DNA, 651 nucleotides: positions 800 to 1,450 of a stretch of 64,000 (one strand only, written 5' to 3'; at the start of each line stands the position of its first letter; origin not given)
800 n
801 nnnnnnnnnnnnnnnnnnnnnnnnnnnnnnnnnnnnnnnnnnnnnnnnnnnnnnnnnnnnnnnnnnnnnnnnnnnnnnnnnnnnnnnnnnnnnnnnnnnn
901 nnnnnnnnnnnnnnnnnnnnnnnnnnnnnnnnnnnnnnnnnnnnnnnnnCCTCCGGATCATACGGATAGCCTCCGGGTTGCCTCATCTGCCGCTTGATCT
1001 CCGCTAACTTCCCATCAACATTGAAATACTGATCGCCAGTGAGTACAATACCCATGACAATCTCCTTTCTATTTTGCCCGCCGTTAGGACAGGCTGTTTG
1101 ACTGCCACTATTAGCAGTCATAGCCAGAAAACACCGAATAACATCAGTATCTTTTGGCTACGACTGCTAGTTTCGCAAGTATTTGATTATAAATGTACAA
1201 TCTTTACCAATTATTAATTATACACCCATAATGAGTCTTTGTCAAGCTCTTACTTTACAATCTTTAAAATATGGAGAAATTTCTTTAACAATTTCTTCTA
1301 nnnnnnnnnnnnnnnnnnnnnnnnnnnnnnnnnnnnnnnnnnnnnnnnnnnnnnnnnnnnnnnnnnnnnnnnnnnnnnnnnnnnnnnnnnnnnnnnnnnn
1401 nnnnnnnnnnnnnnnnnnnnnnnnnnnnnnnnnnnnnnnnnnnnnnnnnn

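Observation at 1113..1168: Conserved 5' UTR hairpin; sequence differs between copies but base pairing is maintained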

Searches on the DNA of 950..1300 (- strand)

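Call 51: search_rna_families(source=window, start=950, end=1300, threshold=evalue, max_evalue=10)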
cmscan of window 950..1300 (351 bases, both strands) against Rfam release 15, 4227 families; matches with E-value up to 10: 2.
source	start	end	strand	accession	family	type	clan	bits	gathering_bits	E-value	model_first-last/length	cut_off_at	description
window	1053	1089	-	RF03012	Mu-gpT-DE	Gene; sRNA;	-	15.7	49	0.43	1-53/53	no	Mu-gpT-DE RNA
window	950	1022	-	RF02510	PYLIS_3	Cis-reg;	-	10.9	38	8.2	1-80/100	3'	Pyrrolysine insertion sequence mttB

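Call 65: build_rna_model(alignment_id=A2, structure=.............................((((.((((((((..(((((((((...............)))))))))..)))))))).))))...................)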
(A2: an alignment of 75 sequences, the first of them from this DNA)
Model R1 built from alignment A2 (75 sequences, 111 columns); structure: as given.
model positions 81; base pairs 21; branch points 0; effective number of sequences 4.19; information 0.7 bits per position. Calibrated on 0.2 Mb of random sequence (short: E-values are rough).
structure used (alignment columns):
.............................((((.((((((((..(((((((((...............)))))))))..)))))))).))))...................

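Call 66: search_with_rna_model(model_id=R1, source=window, filters=off, max_evalue=10, show_alignments=4)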
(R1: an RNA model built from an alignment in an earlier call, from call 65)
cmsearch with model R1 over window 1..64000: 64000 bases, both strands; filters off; matches with E-value up to 10: 22.
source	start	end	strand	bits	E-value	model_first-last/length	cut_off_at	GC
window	1101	1185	-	77.8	7.6e-20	1-81/81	no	0.41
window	60230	60317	-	76.1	2.4e-19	1-81/81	no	0.38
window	1096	1180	+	40.8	3.4e-09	1-81/81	no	0.42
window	60228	60312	+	34.5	2.2e-07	1-81/81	no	0.39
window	19007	19084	-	18.5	0.0087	1-81/81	no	0.38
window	21265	21295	-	11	1.3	28-56/81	no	0.32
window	49222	49283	-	10.8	1.5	1-81/81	no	0.34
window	1969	2032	-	10.4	1.9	1-81/81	no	0.27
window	5167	5243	+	9.7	3.1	1-81/81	no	0.26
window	32605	32664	-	9.3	3.9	1-81/81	no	0.45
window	52371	52424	-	9.1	4.5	1-81/81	no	0.24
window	61769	61837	+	9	4.8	1-81/81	no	0.25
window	47013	47088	-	8.7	5.9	1-81/81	no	0.33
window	54274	54325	-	8.6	6.2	1-81/81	no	0.25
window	14146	14174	-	8.6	6.3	28-56/81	no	0.31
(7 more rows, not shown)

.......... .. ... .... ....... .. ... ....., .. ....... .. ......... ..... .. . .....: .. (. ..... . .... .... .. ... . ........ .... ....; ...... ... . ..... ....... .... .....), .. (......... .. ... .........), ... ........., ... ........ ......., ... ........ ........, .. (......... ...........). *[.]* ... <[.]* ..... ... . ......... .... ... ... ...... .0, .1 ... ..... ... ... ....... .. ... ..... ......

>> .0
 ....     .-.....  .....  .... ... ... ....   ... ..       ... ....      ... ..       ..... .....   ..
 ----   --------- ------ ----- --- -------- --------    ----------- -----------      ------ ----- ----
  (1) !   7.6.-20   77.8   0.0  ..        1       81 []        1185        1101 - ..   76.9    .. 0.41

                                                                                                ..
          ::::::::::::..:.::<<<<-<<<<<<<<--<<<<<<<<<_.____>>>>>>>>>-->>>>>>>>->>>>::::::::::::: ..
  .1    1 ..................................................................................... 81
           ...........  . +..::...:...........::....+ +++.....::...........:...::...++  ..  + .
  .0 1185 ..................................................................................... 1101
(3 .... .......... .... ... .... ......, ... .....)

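Call 67: search_with_rna_model(model_id=R1, sources=[L001, L042, L043, L044, L045, L046, L047, L048, L049, L006, L008], max_evalue=1, show_alignments=4)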
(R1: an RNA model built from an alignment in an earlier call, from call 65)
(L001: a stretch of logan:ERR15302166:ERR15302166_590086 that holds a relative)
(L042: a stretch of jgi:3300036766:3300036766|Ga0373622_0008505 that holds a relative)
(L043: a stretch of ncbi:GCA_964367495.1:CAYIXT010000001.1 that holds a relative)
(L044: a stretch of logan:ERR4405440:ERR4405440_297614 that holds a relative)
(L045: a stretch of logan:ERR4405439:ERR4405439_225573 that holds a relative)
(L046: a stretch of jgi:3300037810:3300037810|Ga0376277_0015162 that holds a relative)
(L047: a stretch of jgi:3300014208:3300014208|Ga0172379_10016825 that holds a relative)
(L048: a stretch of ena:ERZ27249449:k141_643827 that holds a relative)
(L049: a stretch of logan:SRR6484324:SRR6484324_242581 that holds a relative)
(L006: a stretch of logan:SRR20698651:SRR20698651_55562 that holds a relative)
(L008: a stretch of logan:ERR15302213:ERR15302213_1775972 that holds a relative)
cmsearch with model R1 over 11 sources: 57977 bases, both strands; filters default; matches with E-value up to 1: 12.
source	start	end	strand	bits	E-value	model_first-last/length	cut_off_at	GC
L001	657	741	+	77.8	6.9e-20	1-81/81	no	0.41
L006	2888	2975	+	76.1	2.2e-19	1-81/81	no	0.38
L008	817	904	+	76.1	2.2e-19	1-81/81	no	0.38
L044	3364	3440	+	62.1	2.3e-15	1-81/81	no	0.52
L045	1261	1337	+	62.1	2.3e-15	1-81/81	no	0.52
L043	3333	3445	+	56.9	7.1e-14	1-81/81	no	0.44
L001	662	746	-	40.8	3.1e-09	1-81/81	no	0.42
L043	3337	3448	-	38.3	1.7e-08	1-81/81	no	0.44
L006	2893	2977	-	34.5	2e-07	1-81/81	no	0.39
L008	822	906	-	34.5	2e-07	1-81/81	no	0.39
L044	3364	3445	-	30.2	3.5e-06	1-81/81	no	0.51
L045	1261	1342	-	30.2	3.5e-06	1-81/81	no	0.51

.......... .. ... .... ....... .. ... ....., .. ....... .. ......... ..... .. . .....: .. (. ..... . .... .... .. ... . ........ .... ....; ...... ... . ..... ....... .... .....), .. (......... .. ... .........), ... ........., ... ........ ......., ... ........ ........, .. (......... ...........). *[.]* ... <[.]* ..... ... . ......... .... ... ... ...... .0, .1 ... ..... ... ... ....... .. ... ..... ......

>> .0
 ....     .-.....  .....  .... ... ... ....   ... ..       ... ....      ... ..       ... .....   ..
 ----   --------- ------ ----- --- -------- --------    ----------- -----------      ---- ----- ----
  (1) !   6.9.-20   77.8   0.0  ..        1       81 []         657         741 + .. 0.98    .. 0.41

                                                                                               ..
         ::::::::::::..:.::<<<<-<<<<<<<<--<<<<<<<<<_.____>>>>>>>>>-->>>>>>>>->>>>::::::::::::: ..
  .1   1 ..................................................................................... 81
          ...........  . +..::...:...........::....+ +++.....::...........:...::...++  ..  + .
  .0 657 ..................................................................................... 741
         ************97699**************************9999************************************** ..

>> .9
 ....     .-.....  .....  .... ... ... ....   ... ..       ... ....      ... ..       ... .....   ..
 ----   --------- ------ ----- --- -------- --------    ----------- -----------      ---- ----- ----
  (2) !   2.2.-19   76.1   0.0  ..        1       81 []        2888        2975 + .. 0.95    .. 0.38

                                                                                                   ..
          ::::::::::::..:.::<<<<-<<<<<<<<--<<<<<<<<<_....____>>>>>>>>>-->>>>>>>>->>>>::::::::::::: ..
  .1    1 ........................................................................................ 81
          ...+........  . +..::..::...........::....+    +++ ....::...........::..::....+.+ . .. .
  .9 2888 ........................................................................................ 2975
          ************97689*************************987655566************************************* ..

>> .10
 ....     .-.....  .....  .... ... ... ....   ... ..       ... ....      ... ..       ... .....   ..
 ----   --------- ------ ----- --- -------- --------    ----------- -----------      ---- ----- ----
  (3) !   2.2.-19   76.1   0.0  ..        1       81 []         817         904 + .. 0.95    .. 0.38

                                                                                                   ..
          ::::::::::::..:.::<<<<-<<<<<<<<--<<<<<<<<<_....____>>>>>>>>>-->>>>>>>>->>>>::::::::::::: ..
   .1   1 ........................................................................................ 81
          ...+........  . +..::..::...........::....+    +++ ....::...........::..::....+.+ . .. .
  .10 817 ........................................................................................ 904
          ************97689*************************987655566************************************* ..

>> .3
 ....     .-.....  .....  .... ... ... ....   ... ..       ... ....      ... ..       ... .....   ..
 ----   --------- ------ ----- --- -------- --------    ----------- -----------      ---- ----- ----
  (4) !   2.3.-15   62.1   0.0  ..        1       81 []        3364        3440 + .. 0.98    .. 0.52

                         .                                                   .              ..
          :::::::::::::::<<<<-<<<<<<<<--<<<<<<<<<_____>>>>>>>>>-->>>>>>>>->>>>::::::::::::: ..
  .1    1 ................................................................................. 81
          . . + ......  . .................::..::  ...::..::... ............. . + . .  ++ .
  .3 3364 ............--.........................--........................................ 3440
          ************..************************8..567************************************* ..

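Call 76: search_with_rna_model(model_id=R1, sources=[L170], max_evalue=10, filters=off)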
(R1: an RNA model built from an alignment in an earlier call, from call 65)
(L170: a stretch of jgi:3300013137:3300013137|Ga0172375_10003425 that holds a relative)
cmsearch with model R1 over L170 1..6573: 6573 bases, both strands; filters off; matches with E-value up to 10: 10.
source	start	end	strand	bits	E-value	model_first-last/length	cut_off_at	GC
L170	2683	2760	-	8.9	0.53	1-81/81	no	0.33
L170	5128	5175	+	8.6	0.65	1-81/81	no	0.44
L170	3364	3407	+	6.7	2.3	1-81/81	no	0.43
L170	2518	2561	-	6.7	2.3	1-81/81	no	0.5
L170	2729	2785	+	6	3.7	1-81/81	no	0.19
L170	5323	5381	-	6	3.7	1-81/81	no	0.44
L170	2895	2936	+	6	3.7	1-81/81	no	0.43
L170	1295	1396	+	5.9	4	1-81/81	no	0.43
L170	3995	4030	+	5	7.2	26-58/81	no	0.39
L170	4361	4439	+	4.8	7.8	1-81/81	no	0.27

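Call 98: search_with_rna_model(model_id=R1, sources=[L171, L172, L173, L174, L175], max_evalue=1, filters=off, show_alignments=4)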
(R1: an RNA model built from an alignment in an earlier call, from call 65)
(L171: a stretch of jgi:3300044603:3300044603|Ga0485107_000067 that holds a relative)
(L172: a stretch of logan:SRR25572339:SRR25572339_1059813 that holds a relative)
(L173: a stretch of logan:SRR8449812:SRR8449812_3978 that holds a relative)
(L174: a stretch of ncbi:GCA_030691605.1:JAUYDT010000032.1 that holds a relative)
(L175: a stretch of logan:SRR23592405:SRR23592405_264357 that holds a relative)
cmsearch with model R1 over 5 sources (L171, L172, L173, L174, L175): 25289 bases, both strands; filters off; matches with E-value up to 1: 4.
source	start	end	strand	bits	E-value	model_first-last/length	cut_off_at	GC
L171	2910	3012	+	49.3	4.9e-12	1-81/81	no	0.48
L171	2904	3007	-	31.1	8.4e-07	1-81/81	no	0.45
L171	6493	6565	+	11.5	0.36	1-81/81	no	0.27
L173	963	990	-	11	0.5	28-56/81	no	0.36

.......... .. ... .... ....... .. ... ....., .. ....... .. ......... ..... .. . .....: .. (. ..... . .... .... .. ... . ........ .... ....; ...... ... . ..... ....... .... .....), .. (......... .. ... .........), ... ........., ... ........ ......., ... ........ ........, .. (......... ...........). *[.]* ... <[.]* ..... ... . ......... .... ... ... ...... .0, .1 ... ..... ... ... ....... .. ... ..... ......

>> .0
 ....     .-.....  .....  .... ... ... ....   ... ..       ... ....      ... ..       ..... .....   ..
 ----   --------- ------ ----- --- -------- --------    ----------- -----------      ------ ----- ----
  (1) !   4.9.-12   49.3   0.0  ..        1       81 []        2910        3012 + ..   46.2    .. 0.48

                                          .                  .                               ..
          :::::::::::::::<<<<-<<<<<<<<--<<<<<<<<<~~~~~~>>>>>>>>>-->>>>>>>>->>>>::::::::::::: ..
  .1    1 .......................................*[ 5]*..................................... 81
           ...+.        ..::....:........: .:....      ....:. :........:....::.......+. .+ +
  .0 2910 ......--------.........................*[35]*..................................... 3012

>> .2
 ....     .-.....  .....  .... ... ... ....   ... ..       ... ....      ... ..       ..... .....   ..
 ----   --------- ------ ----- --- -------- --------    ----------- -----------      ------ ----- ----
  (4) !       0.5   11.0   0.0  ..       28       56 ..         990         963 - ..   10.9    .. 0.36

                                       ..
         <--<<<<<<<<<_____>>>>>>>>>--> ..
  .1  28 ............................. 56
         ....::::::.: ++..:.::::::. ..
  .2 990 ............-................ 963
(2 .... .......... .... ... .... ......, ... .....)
